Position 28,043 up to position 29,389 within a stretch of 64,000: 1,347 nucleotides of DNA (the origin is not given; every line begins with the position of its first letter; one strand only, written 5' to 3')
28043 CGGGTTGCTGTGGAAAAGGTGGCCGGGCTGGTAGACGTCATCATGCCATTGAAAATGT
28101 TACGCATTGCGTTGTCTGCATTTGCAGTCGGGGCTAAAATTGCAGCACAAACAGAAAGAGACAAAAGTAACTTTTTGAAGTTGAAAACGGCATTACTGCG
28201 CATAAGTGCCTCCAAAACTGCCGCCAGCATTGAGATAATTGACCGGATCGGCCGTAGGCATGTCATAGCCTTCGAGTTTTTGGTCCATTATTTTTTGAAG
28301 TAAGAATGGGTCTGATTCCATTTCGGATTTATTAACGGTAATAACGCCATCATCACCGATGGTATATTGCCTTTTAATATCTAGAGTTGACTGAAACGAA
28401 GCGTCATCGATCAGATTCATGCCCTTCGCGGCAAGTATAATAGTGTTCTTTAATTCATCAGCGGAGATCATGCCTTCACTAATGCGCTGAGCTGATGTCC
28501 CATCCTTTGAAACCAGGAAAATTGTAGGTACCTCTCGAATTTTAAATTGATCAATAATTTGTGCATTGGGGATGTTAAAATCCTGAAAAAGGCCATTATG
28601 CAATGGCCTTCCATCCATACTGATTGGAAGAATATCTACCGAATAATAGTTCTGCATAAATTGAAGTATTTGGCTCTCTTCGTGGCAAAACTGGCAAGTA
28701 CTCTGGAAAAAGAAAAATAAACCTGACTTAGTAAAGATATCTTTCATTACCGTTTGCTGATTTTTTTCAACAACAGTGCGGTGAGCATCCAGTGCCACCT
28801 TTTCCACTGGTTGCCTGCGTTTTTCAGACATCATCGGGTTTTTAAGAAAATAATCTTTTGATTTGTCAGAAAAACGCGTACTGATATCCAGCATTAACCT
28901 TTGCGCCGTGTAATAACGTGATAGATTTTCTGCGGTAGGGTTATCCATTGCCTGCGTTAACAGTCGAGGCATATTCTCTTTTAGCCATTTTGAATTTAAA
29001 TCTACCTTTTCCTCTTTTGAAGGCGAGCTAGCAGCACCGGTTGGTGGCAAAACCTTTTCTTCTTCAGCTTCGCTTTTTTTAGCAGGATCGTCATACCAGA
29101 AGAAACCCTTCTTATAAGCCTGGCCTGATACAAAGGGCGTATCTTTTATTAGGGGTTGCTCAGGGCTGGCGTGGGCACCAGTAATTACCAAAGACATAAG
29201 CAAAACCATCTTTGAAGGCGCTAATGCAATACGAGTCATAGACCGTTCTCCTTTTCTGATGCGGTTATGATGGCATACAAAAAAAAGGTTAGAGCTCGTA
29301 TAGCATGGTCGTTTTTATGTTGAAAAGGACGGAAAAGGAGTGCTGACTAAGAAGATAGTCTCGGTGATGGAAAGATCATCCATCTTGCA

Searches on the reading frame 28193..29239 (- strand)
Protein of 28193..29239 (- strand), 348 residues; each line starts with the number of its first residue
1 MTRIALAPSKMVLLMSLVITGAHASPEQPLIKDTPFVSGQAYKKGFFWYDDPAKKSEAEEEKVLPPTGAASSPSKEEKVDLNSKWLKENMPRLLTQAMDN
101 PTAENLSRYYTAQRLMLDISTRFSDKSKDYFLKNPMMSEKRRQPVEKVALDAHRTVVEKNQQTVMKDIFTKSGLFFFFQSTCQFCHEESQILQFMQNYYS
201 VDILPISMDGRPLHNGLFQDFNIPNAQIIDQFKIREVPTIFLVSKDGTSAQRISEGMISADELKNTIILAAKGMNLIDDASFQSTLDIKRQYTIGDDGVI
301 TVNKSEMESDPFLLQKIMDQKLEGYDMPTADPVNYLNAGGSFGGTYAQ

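Call 41: search_protein_families(library=pfam, proteins=[window:28193-29239:-], max_evalue=0.1)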
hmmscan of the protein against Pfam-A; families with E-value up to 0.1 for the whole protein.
window:28193-29239:- (348 aa): 2 families
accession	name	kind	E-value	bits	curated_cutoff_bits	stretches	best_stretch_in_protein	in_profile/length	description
PF13728.12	TraF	-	2.6e-51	175.1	23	1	45-267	1-223/224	F plasmid transfer operon protein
PF13098.12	Thioredoxin_2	-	0.0003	21.5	27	1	174-265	9-102/104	Thioredoxin-like domain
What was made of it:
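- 28193..29239 (-): trhF, a TraF-family thioredoxin-fold pilus-assembly protein and first gene of the F operon. trhH (26788-28203) and trhG (22826-26779) follow. Pfam TraF PF13728, E 2.6e-51 (call 41).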

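Call 64: search_dna_similar(query=window:28193-29239:-, collection=plasmids, mode=protein, max_rows=60, rows=spread, max_evalue=1e-10)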
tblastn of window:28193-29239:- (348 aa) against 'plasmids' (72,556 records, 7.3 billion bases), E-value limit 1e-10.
Records with a match: 4008; places in all: 4058; records where one place covers at least 80% of the query: 1993.
Best place of each record, by identity: >=99% 946; 95-99% 16; 90-95% 11; 80-90% 342; 60-80% 540; <60% 2153.
By first word of the organism name: Klebsiella 975; Escherichia 813; Salmonella 601; Enterobacter 339; Acinetobacter 259; Citrobacter 239; Burkholderia 122; Providencia 97; Vibrio 79; Proteus 47; and 82 more.
By predicted mobility (MOB-suite, as given by PLSDB): conjugative 3563; mobilizable 296; non-mobilizable 149.
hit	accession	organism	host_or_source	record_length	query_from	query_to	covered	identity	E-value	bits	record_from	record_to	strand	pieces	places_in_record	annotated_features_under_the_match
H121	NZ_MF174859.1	Escherichia coli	feces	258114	1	348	100%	100.0%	0e+0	726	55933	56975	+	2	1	none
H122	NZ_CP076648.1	Escherichia coli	duck,Swabs of feces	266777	1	348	100%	100.0%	0e+0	724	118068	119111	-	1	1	thioredoxin family protein | trhH: IncHI-type conjugal transfer protein TrhH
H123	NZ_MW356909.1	Salmonella enterica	-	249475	1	348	100%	100.0%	0e+0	724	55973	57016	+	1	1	thioredoxin family protein | trhH: IncHI-type conjugal transfer protein TrhH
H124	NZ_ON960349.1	Salmonella sp.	-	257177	1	348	100%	100.0%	0e+0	724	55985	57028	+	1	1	thioredoxin family protein | trhH: IncHI-type conjugal transfer protein TrhH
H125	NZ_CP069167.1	Salmonella enterica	grass carp,whole organism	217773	1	348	100%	100.0%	0e+0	724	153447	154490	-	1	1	thioredoxin family protein | trhH: IncHI-type conjugal transfer protein TrhH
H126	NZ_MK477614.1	Salmonella enterica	Homo sapiens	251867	1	348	100%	100.0%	0e+0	724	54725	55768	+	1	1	thioredoxin family protein | trhH: IncHI-type conjugal transfer protein TrhH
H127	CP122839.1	Escherichia coli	Sus scrofa,feces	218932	1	348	100%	100.0%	0e+0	724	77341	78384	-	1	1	thioredoxin family protein | trhH: IncHI-type conjugal transfer protein TrhH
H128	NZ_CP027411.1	Salmonella enterica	Homo sapiens,stool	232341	1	348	100%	99.7%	0e+0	722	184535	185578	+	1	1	thioredoxin family protein | trhH: IncHI-type conjugal transfer protein TrhH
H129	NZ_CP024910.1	Enterobacter hormaechei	Canis lupus familiaris,Dermis,Bite Wound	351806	1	348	100%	99.4%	0e+0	720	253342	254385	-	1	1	thioredoxin family protein | trhH: IncHI-type conjugal transfer protein TrhH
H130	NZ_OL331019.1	Enterobacter asburiae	-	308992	1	348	100%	99.4%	0e+0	720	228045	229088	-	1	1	thioredoxin family protein | trhH: IncHI-type conjugal transfer protein TrhH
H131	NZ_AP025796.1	Enterobacter hormaechei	Homo sapiens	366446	1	348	100%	99.4%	0e+0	720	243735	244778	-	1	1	thioredoxin family protein | trhH: IncHI-type conjugal transfer protein TrhH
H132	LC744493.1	Escherichia coli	-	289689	1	348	100%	99.4%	0e+0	720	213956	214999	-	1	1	conjugal transfer protein TraF | hypothetical protein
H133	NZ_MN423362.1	Leclercia sp.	-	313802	1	348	100%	99.4%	0e+0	720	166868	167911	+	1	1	thioredoxin family protein | trhH: IncHI-type conjugal transfer protein TrhH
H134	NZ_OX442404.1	Salmonella enterica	-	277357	1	348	100%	99.4%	0e+0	720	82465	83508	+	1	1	thioredoxin family protein | trhH: IncHI-type conjugal transfer protein TrhH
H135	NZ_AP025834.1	Enterobacter hormaechei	Homo sapiens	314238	1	331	95%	99.4%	0e+0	682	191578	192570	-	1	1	thioredoxin family protein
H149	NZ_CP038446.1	Aeromonas media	cell culture,sludge from bioreactor ...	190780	45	341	85%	33.7%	1e-51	191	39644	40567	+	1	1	traF: conjugal transfer protein TraF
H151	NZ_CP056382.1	Citrobacter sp. RHBSTW-00628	culture,Wastewater influent sample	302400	17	286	78%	28.6%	5e-33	137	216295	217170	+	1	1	traF: conjugal transfer protein TraF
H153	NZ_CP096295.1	Providencia sp. PROV252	Clinical or host-associated ...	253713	24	286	76%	28.8%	2e-27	120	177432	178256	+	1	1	traF: conjugal transfer protein TraF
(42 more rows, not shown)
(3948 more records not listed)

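Call 65: get_annotated_region(hit=H149, flank=3000)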
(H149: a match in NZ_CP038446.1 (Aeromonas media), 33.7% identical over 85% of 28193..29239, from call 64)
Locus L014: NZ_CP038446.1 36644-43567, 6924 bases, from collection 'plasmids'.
description: Aeromonas media strain R25-3 plasmid pAeme3, complete sequence
organism: Aeromonas media (NCBI taxid 651)
taxonomy: Bacteria; Pseudomonadota; Gammaproteobacteria; Aeromonadales; Aeromonadaceae; Aeromonas; Aeromonas media
host: -; source: cell culture,sludge from bioreactor treating oxytetracycline bearing wastewater; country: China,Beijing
typing (MOB-suite, as given by PLSDB): non-mobilizable
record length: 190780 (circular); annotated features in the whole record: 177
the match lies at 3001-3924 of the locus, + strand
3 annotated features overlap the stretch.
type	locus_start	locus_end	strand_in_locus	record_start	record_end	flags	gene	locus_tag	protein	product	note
CDS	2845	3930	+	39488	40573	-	traF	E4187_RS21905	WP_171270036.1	conjugal transfer protein TraF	-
CDS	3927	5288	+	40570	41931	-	-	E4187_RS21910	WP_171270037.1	conjugal transfer protein TraH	-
CDS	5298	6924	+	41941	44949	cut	-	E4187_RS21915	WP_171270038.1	conjugal transfer protein TraG N-terminal domain-containing protein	-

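Call 66: get_annotated_region(hit=H151, flank=3000)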
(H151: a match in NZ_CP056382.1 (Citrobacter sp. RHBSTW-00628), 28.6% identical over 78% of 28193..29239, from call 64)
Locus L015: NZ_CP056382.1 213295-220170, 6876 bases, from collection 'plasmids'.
description: Citrobacter sp. RHBSTW-00628 plasmid pRHBSTW-00628_2, complete sequence
organism: Citrobacter sp. RHBSTW-00628 (NCBI taxid 2742658)
taxonomy: Bacteria; Pseudomonadota; Gammaproteobacteria; Enterobacterales; Enterobacteriaceae; Citrobacter; Citrobacter sp. RHBSTW-00628
host: -; source: culture,Wastewater influent sample; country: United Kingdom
typing (MOB-suite, as given by PLSDB): conjugative; replicon Col(VCM04); relaxase MOBH; mating-pair formation MPF_T
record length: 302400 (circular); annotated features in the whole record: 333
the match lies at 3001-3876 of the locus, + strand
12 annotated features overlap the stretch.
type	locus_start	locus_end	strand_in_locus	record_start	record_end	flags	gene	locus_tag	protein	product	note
CDS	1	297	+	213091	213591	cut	-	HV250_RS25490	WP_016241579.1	hypothetical protein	-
CDS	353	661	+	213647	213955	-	-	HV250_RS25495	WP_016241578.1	hypothetical protein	-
CDS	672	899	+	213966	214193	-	-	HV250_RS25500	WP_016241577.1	hypothetical protein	-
CDS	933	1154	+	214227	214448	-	-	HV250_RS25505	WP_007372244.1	hypothetical protein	-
CDS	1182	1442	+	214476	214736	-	-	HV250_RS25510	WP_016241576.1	hypothetical protein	-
CDS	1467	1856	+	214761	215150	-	-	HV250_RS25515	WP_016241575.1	hypothetical protein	-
CDS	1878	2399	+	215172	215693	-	-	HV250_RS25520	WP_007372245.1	hypothetical protein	-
CDS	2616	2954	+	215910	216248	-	-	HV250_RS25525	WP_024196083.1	hypothetical protein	-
CDS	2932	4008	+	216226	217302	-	traF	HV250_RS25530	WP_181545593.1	conjugal transfer protein TraF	-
CDS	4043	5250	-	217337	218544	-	-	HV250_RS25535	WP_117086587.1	IS3 family transposase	-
CDS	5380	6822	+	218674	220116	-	-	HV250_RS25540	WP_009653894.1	conjugal transfer protein TraH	-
CDS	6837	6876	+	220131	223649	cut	-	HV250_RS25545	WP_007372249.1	conjugal transfer protein TraG N-terminal domain-containing protein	-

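Call 67: get_annotated_region(hit=H153, flank=3000)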
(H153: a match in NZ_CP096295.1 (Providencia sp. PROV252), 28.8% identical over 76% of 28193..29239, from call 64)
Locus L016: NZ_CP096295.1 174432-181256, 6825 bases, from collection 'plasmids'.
description: Providencia sp. PROV252 plasmid pPROV252-1, complete sequence
organism: Providencia sp. PROV252 (NCBI taxid 2936799)
taxonomy: Bacteria; Pseudomonadota; Gammaproteobacteria; Enterobacterales; Morganellaceae; Providencia; Providencia sp. PROV252
host: -; source: Clinical or host-associated pathogen,hospital; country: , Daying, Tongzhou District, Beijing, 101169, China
typing (MOB-suite, as given by PLSDB): conjugative; relaxase MOBH; mating-pair formation MPF_T
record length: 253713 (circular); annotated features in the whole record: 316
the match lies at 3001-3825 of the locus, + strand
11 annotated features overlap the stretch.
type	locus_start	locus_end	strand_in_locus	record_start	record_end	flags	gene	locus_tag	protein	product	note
CDS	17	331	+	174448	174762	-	-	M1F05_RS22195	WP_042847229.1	hypothetical protein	-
CDS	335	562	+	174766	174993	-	-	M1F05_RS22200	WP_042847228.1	hypothetical protein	-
CDS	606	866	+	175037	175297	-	-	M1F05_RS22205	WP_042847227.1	hypothetical protein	-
CDS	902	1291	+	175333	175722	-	-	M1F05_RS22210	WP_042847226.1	hypothetical protein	-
CDS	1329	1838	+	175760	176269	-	-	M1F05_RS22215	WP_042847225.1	hypothetical protein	-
CDS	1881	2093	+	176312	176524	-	-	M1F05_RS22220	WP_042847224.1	hypothetical protein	-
CDS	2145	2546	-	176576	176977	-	-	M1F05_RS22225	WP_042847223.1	hypothetical protein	-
CDS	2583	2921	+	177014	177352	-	-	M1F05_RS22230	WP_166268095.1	hypothetical protein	-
CDS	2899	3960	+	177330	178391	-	traF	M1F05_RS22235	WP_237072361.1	conjugal transfer protein TraF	-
CDS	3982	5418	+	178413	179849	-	-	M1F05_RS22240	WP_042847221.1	conjugal transfer protein TraH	-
CDS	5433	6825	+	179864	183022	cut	-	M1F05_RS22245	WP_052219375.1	conjugal transfer protein TraG N-terminal domain-containing protein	-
